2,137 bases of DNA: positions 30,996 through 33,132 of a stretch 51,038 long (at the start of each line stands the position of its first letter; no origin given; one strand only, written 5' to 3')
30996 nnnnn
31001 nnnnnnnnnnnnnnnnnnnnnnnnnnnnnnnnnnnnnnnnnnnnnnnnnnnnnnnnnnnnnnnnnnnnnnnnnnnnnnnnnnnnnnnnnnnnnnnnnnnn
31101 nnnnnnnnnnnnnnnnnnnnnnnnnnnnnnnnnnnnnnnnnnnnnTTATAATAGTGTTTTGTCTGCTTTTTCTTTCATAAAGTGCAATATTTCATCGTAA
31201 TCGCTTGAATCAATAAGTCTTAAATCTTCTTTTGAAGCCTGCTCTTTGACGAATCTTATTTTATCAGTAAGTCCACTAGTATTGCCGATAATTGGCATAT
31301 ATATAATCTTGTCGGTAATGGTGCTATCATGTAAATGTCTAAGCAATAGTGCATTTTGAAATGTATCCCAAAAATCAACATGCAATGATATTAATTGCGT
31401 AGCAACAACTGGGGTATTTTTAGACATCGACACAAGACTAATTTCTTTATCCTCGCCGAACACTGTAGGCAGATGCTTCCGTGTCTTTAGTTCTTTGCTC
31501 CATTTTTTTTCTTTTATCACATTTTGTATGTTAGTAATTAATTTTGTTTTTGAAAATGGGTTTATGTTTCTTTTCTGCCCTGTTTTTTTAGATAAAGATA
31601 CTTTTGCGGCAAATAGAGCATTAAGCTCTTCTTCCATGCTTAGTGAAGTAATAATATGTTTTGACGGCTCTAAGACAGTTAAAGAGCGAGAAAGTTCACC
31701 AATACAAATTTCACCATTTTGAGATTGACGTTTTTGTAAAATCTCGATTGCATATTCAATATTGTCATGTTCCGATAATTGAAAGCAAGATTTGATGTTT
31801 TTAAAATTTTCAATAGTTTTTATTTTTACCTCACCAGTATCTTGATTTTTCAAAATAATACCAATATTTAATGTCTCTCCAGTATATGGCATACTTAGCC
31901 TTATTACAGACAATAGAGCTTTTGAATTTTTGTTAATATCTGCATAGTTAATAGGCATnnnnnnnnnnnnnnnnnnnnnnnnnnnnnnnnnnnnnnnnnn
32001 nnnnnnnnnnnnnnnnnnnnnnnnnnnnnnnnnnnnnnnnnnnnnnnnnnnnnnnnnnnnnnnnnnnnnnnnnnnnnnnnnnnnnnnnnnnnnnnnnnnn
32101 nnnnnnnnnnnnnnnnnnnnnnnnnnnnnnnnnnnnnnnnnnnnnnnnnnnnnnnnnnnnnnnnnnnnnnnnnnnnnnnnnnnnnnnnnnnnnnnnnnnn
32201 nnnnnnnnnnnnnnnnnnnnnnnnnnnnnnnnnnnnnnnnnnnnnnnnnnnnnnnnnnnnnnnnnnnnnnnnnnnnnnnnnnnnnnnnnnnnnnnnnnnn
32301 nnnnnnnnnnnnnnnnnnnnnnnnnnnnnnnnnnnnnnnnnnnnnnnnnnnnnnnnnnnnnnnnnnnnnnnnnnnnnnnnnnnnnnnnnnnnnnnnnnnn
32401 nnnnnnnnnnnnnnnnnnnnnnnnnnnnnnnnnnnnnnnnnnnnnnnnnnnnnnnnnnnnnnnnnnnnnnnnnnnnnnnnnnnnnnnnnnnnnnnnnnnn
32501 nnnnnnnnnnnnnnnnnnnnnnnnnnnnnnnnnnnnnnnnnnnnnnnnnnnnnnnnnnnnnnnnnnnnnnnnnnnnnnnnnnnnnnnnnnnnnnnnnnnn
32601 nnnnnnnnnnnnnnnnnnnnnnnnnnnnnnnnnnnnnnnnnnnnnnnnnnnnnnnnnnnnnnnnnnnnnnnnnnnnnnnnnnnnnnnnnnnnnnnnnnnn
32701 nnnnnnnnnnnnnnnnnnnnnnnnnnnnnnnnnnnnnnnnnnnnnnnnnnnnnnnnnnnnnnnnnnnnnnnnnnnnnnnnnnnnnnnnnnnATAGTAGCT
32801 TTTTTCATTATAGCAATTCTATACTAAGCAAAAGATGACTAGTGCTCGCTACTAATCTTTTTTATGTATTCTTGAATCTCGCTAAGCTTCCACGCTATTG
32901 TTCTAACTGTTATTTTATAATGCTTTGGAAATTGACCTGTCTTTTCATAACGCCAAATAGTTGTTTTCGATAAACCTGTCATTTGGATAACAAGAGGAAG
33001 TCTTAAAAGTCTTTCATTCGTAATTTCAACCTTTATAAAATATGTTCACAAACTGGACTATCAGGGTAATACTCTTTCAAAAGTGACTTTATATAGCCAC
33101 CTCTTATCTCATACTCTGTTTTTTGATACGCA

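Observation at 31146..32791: Intact HipA-like kinase + DUF3037-like gene pair as island cargo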

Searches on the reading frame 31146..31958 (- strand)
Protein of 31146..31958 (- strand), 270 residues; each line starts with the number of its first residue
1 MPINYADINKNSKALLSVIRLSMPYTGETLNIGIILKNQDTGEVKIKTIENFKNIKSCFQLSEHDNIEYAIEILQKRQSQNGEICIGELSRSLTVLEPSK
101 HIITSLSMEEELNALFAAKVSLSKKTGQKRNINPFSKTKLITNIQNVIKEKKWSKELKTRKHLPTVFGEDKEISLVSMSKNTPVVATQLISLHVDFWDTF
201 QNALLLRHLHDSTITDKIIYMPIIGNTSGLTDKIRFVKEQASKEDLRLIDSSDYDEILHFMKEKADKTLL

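Call 3: search_protein_families(library=pfam, proteins=[window:31146-31958:-], max_evalue=1)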
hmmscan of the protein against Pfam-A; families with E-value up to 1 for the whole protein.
window:31146-31958:- (270 aa): 3 families
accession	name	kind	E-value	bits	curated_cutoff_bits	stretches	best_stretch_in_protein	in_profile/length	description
PF11236.13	DUF3037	-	0.0015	19.2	22.6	1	25-88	11-77/118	Protein of unknown function (DUF3037)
PF02645.21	DegV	-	0.027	14.2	27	1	215-267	80-132/280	Uncharacterised protein, DegV family COG1307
PF02084.20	Bindin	-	0.3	11.8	22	1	162-210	97-139/238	Bindin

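Call 4: search_protein_families(library=ncbifam, proteins=[window:31146-31958:-], max_evalue=1)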
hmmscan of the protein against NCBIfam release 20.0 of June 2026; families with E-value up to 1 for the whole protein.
window:31146-31958:- (270 aa): 1 family
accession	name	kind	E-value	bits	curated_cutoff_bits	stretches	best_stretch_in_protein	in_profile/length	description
TIGR00762.1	DegV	domain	0.0075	15.5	99.7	1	216-267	79-130/276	DegV family EDD domain-containing protein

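Call 5: search_protein_families(library=padloc, proteins=[window:31146-31958:-], max_evalue=1)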
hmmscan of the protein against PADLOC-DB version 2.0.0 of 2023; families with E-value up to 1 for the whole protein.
window:31146-31958:- (270 aa): 1 family
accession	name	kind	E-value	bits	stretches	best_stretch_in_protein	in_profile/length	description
PDLC04767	PDC-M66B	-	8.6e-05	20.1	1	25-81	16-72/281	-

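Call 24: find_homologous_proteins(query=window:31146-31958:-)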
Query window:31146-31958:- (270 aa): 10 proteins with E <= 0.001 among 715 candidates.
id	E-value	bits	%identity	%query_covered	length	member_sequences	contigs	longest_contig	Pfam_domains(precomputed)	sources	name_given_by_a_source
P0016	3.5e-169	578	100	100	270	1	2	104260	-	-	-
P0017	5.0e-99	348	59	100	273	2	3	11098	-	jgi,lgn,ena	-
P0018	3.0e-98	346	59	100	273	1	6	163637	-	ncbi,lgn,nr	ncbi:MAG: hypothetical protein NT103_06135 [Campylobacterales bacterium]|nr:hypothetical protein [Ca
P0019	1.3e-96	340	59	100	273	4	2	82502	-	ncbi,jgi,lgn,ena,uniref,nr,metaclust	ncbi:MAG: hypothetical protein JU82_06030 [Sulfuricurvum sp. MLSB]|uniref:hypothetical protein n=1 T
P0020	1.6e-95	337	58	100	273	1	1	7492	-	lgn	-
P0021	1.6e-94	334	58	100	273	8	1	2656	-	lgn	-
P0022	4.4e-94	332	58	100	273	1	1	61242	-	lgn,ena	-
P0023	1.9e-93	330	57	100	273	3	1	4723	-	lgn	-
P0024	2.5e-92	327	57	100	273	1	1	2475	-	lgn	-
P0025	4.0e-88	313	56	100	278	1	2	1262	-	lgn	-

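Call 25: find_encoding_contigs(protein=P0018, flank=8000, max_places=4)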
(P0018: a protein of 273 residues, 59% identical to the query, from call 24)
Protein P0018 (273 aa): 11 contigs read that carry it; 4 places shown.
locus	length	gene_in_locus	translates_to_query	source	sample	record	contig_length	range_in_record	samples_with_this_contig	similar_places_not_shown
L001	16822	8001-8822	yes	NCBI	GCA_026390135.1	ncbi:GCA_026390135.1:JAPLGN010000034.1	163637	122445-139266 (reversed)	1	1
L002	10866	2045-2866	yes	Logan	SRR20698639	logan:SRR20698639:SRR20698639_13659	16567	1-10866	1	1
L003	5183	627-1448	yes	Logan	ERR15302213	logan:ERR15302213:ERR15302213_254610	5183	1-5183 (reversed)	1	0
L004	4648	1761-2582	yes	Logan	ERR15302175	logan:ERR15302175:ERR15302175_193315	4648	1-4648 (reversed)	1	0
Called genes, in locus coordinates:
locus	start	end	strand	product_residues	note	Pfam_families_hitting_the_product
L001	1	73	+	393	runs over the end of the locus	-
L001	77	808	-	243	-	PF00481:PP2C (weak), PF13672:PP2C_2, PF07228:SpoIIE (faint)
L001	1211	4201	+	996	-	PF04313:HSDR_N, PF04851:ResIII, PF18766:SWI2_SNF2, PF22679:T1R_D3-like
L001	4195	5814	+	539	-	PF02384:N6_Mtase, PF07669:Eco57I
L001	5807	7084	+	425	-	PF01420:Methylase_S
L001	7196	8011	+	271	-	PF20613:HipA_2 (weak)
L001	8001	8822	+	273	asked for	-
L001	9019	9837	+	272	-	PF11185:DUF2971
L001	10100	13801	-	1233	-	PF20693:YobI-ATPase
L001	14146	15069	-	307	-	-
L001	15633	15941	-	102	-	PF11171:DUF2958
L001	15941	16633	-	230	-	PF04098:Rad52_Rad22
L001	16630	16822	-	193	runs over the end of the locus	-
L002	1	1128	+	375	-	?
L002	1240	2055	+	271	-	PF20613:HipA_2 (weak)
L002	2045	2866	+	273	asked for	-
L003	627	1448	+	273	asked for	-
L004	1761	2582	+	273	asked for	-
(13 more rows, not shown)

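Call 26: find_encoding_contigs(protein=P0019, flank=8000, max_places=3)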
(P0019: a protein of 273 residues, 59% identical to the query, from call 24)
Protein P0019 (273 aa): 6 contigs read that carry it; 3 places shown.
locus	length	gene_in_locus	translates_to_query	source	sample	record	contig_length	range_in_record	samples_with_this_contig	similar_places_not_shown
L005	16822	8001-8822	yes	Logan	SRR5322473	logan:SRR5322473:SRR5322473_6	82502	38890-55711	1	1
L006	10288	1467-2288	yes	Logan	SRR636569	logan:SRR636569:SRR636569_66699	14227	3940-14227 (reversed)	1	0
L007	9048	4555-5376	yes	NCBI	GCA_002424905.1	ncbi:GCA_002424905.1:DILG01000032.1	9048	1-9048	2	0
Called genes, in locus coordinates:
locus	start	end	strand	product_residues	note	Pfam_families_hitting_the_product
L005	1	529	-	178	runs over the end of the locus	PF09626:DHC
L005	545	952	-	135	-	PF09086:DUF1924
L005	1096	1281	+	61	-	-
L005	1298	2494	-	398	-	PF12704:MacB_PCD, PF02687:FtsX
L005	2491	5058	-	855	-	PF07517:SecA_DEAD, PF00270:DEAD (weak), PF01043:SecA_PP_bind, PF21090:P-loop_SecA, PF07516:SecA_SW, PF02810:SEC-C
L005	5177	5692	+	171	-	PF03548:LolA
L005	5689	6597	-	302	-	PF01545:Cation_efflux, PF16916:ZT_dimer (weak)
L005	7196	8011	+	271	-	PF20613:HipA_2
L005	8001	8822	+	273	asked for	-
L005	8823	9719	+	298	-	-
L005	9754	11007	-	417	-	PF02040:ArsB, PF03600:CitMHS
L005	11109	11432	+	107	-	PF01022:HTH_5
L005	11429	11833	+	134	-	PF01451:LMWPc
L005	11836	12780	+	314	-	PF03773:ArsP_1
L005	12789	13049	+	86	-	-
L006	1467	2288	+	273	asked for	-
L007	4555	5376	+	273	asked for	-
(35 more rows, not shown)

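Call 33: search_solved_structures(query=A1, max_evalue=1)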
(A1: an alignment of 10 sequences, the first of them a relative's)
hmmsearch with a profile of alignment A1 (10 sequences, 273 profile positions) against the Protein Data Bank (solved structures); distinct sequences matched with E-value up to 1: 4.
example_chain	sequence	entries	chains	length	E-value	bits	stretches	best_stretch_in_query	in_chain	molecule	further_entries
2mky_A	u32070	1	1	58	0.27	13.5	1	64-100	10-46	Pathogenicity 1 island effector protein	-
4w4m_A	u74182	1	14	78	0.47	12.7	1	64-100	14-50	Lipoprotein PrgK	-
9v21_lo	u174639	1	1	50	0.64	12.3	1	117-157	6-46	Ribosomal protein L39, putative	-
9v1i_lo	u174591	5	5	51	0.67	12.2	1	117-157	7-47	Ribosomal protein L39, putative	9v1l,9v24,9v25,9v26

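Call 38: search_protein_families(library=phrogs, proteins=[window:31146-31958:-], max_evalue=0.01)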
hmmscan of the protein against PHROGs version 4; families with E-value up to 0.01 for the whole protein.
window:31146-31958:- (270 aa): 2 families
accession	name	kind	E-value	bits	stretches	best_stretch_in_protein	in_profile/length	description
phrog_5137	-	unknown function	0.00012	23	1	16-130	7-139/279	-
phrog_14695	-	unknown function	0.00035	21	1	24-151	29-154/289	-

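Call 40: predict_structure(alignment_id=A1)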
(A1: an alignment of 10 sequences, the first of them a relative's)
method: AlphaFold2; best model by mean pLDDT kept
length: 270 residues; sequences in the alignment: 10
mean_pLDDT: 39.1   pTM: 0.26
mean pLDDT of the five models: 39.1, 36.9, 35.6, 35.6, 35.0
residues with pLDDT >= 90: 0; 70-90: 0; 50-70: 42; < 50: 228
segments of 3 or more residues with pLDDT < 50: 1-199, 205-216, 225-228, 265-270
pLDDT, mean of each block of 10 residues (from residue 1): 32 41 33 44 41 42 38 38 28 24 33 33 31 34 37 33 30 32 31 41 47 48 48 61 60 52 45
secondary structure, 60 per line:
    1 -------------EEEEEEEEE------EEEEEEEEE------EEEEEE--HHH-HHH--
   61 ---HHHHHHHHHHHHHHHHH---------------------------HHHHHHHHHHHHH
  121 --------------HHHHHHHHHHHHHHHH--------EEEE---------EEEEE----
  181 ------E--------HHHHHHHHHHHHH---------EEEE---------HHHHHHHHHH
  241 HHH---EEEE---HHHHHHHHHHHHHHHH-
elements in order: E14-22 E29-37 E44-49 H64-80 H108-120 H135-150 E159-162 E172-176 H196-208 E218-221 H231-243 E247-250 H254-269

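Call 43: search_protein_representatives(alignment_id=A1)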
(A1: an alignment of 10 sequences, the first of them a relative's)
Query: 10 sequences, 273 profile positions. Proteins with E-value up to 0.001 (for the whole library): 37; up to 1e-10: 24; up to 1e-30: 3. The best 37 are listed.
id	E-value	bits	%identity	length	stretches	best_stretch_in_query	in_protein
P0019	1.4e-161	552.4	-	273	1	1-273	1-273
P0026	3.3e-56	206.8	-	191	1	4-129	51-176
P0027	4.6e-49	183.3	-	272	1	11-267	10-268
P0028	8.4e-27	110.3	-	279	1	18-263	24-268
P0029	7.0e-23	97.5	-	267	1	18-267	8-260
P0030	1.8e-22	96.1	-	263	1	17-267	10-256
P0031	3.7e-21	91.8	-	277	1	18-263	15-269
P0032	1.6e-20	89.7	-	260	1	18-262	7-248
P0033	2.7e-20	89.0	-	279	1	17-261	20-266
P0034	1.3e-19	86.8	-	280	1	17-267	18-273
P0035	1.6e-19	86.4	-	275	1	15-266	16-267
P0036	1.9e-19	86.2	-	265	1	26-263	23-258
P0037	1.4e-18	83.4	-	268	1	18-261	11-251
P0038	5.0e-17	78.3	-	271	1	26-263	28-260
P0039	2.9e-15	72.5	-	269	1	11-263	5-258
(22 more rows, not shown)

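Call 46: search_protein_families(library=pfam, alignment_id=A3, max_evalue=0.01)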
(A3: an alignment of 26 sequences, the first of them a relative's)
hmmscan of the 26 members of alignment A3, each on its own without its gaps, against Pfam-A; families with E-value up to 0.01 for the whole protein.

A. member 1, P0016 (270 aa): 1 family
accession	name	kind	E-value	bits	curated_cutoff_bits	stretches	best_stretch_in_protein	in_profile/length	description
PF11236.13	DUF3037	-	0.0015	19.2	22.6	1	25-88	11-77/118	Protein of unknown function (DUF3037)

B. families by the number of members that match (of 26 scanned): 2 families
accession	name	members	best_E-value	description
PF11236.13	DUF3037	4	2.1e-05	Protein of unknown function (DUF3037)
PF00861.27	Ribosomal_L18p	1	0.0044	Ribosomal L18 of archaea, bacteria, mitoch. and chloroplast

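Call 47: search_protein_families(library=padloc, alignment_id=A3, max_evalue=0.01)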
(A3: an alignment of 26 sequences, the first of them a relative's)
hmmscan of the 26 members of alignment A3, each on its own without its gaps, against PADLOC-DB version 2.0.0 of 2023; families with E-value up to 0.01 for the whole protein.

A. member 1, P0016 (270 aa): 1 family
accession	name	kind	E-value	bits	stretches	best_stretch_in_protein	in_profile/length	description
PDLC04767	PDC-M66B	-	8.6e-05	20.1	1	25-81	16-72/281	-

B. families by the number of members that match (of 26 scanned): 1 family
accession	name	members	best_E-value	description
PDLC04767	PDC-M66B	3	2.1e-05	-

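Call 76: find_encoding_contigs(protein=P0022, flank=8000, max_places=2)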
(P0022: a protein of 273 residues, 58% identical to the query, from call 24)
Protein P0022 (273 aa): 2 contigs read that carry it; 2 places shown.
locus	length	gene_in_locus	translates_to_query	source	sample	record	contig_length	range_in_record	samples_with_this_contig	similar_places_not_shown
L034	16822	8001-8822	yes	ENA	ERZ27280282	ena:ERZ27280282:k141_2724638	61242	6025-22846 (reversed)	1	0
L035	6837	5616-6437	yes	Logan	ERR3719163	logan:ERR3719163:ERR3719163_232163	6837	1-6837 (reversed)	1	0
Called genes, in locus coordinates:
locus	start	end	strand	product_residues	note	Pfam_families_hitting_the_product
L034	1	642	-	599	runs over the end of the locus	PF03717:PBP_dimer, PF00905:Transpeptidase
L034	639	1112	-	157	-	-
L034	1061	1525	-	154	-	PF00583:Acetyltransf_1, PF13673:Acetyltransf_10, PF13508:Acetyltransf_7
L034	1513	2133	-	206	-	PF01926:MMR_HSR1, PF16897:MMR_HSR1_Xtn (weak)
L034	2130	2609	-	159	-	PF03968:LptD_N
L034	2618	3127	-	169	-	PF06835:LptC (weak)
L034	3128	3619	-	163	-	PF00702:Hydrolase, PF08282:Hydrolase_3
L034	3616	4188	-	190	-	PF00475:IGPD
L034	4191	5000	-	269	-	PF03330:DPBB_1, PF05036:SPOR (weak)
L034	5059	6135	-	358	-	PF01464:SLT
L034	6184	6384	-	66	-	-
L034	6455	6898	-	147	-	PF14376:Haem_bd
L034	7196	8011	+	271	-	PF20613:HipA_2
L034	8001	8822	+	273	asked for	-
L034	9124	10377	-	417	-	PF00939:Na_sulph_symp (weak), PF02040:ArsB, PF03600:CitMHS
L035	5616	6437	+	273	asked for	-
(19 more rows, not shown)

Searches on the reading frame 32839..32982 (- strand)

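Call 38: search_protein_families(library=phrogs, proteins=[window:32839-32982:-], max_evalue=0.01)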
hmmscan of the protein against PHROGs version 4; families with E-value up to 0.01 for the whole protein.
window:32839-32982:- (47 aa): 5 families
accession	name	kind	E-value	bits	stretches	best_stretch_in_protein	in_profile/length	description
phrog_2790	-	integration and excision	7.7e-11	42.9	1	1-45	37-81/100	excisionase and transcriptional regulator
phrog_66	-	integration and excision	2e-07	32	1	1-44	102-144/412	excisionase and transcriptional regulator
phrog_25262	-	unknown function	0.0012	19.8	1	1-42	43-83/106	-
phrog_597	-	DNA, RNA and nucleotide metabolism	0.0057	17.7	1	2-42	122-163/200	DNA binding protein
phrog_668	-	DNA, RNA and nucleotide metabolism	0.0057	17.4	1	3-43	74-113/181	HTH DNA binding protein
